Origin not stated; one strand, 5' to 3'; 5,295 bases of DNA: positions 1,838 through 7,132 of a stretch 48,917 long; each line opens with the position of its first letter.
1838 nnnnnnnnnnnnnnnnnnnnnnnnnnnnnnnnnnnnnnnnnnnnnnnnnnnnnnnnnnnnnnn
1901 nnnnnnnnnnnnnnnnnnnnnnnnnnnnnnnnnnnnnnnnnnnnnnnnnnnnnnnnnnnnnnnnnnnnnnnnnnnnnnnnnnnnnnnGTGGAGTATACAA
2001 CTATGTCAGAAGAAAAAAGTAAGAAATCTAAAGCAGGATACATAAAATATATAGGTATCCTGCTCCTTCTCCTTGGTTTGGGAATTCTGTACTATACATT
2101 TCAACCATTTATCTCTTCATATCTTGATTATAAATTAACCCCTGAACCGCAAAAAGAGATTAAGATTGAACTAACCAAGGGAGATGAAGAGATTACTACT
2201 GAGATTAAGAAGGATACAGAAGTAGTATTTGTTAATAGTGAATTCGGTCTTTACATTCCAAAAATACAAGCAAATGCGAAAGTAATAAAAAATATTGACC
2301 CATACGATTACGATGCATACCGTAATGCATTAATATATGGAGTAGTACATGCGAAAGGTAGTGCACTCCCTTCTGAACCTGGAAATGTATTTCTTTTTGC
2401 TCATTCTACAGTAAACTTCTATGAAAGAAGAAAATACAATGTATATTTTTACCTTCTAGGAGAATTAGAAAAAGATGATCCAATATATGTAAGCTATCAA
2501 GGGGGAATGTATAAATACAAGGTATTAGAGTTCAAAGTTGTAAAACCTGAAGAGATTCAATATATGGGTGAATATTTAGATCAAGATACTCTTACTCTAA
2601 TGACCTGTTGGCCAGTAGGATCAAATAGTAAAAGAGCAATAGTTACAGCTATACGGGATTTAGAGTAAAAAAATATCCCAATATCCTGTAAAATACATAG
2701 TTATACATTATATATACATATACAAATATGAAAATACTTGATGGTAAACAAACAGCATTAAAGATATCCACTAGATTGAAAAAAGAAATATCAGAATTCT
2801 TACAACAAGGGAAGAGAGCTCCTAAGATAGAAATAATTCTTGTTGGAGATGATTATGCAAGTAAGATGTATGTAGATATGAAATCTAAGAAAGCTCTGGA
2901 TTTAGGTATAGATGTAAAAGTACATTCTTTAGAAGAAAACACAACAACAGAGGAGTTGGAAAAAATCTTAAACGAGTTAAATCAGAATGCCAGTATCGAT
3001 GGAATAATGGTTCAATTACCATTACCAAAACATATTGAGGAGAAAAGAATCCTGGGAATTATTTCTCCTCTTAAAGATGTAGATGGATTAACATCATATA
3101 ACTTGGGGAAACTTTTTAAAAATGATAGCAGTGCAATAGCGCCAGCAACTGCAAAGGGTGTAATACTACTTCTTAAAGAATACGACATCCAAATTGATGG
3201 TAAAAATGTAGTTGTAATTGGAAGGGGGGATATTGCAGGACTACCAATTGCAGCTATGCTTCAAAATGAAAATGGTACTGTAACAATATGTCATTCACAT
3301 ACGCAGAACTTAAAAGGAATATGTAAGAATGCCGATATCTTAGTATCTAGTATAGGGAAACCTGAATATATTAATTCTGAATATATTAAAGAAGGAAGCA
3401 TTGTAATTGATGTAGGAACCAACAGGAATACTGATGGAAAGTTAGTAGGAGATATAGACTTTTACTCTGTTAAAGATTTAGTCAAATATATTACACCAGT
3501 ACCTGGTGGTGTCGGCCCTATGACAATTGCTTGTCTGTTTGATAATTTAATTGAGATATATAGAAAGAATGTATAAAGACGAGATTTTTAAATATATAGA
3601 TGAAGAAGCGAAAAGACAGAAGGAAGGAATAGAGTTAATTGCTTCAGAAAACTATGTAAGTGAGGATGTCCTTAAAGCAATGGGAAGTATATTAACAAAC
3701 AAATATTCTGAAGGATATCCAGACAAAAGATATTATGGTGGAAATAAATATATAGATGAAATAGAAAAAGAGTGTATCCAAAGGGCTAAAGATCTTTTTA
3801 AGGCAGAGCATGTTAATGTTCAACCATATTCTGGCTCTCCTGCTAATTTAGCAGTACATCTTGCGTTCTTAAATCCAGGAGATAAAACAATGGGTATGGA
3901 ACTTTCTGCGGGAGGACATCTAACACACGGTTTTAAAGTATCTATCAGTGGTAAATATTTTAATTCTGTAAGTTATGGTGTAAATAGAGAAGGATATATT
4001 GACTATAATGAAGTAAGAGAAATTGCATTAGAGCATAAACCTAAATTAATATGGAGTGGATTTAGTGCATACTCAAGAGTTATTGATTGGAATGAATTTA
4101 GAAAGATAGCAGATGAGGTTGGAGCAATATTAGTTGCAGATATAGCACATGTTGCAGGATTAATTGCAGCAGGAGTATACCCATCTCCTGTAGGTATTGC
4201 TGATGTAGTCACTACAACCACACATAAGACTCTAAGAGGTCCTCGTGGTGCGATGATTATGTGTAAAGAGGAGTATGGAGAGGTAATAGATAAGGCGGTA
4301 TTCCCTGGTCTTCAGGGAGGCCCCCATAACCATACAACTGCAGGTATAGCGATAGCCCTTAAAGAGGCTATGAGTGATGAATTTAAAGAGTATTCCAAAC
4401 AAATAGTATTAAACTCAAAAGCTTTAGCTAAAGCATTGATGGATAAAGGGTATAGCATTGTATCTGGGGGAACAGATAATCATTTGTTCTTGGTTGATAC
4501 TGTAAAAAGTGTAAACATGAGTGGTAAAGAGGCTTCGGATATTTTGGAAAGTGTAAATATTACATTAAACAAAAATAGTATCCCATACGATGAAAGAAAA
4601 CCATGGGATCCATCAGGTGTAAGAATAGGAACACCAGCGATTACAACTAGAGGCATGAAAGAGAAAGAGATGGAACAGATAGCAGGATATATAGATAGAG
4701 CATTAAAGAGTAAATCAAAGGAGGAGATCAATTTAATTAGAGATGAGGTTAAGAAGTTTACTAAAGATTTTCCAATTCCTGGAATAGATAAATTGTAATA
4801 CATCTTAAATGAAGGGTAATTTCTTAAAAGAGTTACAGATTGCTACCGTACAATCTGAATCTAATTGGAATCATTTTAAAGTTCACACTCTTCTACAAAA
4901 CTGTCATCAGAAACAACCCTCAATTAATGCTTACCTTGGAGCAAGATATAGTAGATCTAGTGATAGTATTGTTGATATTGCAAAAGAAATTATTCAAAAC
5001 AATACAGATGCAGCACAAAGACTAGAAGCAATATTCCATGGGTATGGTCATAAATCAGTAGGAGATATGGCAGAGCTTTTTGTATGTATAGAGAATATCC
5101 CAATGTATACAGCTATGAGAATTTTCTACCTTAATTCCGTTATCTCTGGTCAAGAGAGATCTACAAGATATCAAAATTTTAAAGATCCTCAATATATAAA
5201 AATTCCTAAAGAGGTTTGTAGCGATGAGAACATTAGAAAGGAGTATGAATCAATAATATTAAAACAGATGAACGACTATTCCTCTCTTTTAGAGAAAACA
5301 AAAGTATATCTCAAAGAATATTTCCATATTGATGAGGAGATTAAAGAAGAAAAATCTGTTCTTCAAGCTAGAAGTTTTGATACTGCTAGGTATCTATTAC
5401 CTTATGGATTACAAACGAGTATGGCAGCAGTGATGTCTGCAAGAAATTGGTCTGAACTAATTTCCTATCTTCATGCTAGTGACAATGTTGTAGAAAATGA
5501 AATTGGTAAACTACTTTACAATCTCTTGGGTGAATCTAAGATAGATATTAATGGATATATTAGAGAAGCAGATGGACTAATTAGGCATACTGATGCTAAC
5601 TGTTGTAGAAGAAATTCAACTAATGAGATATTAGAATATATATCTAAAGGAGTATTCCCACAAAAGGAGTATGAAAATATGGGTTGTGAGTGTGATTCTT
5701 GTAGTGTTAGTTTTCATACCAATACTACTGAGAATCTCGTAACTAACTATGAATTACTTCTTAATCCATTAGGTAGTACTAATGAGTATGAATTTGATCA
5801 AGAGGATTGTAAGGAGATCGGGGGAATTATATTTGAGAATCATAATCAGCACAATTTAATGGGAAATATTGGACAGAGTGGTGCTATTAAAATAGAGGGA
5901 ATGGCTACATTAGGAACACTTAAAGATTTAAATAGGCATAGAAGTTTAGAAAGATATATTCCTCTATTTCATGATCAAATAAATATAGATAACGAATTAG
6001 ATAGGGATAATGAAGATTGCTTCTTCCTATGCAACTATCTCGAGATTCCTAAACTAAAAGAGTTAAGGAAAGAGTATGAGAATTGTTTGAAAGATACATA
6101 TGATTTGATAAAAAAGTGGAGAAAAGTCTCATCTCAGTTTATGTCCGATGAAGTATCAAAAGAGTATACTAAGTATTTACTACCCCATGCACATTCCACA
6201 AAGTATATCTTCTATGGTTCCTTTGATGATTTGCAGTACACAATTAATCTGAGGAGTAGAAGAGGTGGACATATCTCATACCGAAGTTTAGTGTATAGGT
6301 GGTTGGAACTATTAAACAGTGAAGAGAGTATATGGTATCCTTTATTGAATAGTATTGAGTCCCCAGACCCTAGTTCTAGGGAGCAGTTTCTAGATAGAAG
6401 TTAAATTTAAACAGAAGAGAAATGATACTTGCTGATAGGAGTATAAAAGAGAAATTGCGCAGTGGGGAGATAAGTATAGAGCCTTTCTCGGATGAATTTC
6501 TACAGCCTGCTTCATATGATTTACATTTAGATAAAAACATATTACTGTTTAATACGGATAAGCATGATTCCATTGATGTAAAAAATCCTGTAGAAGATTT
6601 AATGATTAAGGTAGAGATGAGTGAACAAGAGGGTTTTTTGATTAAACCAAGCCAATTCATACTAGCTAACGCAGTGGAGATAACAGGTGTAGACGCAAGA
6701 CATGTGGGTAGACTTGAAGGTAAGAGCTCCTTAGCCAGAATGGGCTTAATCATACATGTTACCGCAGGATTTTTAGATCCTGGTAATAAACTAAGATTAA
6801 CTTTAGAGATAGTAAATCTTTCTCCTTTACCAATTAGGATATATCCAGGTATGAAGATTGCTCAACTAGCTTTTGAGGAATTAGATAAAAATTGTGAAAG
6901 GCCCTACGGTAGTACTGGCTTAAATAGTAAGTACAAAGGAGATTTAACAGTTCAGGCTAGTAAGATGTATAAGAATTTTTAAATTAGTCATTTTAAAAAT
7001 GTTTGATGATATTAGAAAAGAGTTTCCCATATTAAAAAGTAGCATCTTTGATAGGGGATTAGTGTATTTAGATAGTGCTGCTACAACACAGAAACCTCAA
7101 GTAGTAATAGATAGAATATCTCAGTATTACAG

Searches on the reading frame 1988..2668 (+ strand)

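Call 7: search_protein_families(library=pfam, proteins=[window:1988-2668:+], max_evalue=0.001)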
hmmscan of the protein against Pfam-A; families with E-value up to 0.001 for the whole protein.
window:1988-2668:+ (226 aa): 1 family
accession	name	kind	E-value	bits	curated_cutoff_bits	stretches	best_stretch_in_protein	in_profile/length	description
PF04203.18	Sortase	-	6.1e-24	84.6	26.6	1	88-221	1-122/125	Sortase domain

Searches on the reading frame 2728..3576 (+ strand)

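Call 7: search_protein_families(library=pfam, proteins=[window:2728-3576:+], max_evalue=0.001)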
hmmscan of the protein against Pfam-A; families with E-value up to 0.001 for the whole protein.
window:2728-3576:+ (282 aa): 3 families
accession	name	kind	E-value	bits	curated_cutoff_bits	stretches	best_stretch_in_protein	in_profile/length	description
PF02882.25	THF_DHG_CYH_C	-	6.9e-64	214.4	27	1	123-281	2-159/160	Tetrahydrofolate dehydrogenase/cyclohydrolase, NAD(P)-binding domain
PF00763.28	THF_DHG_CYH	-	4.2e-37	127.4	32.8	1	4-119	1-115/115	Tetrahydrofolate dehydrogenase/cyclohydrolase, catalytic domain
PF01488.26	Shikimate_DH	-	4.7e-05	23.9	24.3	0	178-252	52-136/138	Shikimate / quinate 5-dehydrogenase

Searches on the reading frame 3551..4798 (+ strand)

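Call 7: search_protein_families(library=pfam, proteins=[window:3551-4798:+], max_evalue=0.001)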
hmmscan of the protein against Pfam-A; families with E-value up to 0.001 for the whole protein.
window:3551-4798:+ (415 aa): 2 families
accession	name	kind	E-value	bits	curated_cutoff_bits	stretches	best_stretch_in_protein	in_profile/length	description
PF00464.25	SHMT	-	7.9e-167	555.3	27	1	9-381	5-399/399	Serine hydroxymethyltransferase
PF00155.27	Aminotran_1_2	-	3.1e-05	23.8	19.7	1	62-370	38-355/361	Aminotransferase class I and II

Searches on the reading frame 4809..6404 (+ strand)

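Call 7: search_protein_families(library=pfam, proteins=[window:4809-6404:+], max_evalue=0.001)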
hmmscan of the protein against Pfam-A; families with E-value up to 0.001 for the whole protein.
window:4809-6404:+ (531 aa): 1 family
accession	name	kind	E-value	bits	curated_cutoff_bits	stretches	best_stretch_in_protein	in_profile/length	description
PF02511.20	Thy1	-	4.2e-23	82.6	24.8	2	37-225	9-169/191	Thymidylate synthase complementing protein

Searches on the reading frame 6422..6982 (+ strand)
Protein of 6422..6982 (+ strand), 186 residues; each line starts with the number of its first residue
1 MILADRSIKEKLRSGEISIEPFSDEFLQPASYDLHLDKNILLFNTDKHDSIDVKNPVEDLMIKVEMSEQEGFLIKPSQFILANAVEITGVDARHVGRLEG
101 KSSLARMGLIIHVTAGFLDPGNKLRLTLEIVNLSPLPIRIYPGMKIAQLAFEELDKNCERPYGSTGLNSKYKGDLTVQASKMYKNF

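Call 7: search_protein_families(library=pfam, proteins=[window:6422-6982:+], max_evalue=0.001)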
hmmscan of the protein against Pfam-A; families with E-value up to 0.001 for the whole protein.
window:6422-6982:+ (186 aa): 4 families
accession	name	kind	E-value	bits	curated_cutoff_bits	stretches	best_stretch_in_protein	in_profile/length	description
PF22769.1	DCD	-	3.6e-43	147.7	27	1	2-154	1-153/153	dCTP deaminase-like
PF06559.16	DCD_N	-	1.9e-05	25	21.4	1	2-152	4-161/164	2'-deoxycytidine 5'-triphosphate deaminase (DCD) N-terminal domain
PF00692.24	dUTPase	-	3e-05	24.3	22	1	89-156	41-106/129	dUTPase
PF22569.1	DCD_C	-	9.2e-05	22.3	22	1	56-181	62-190/192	2'-deoxycytidine 5'-triphosphate deaminase (DCD), C-terminal domain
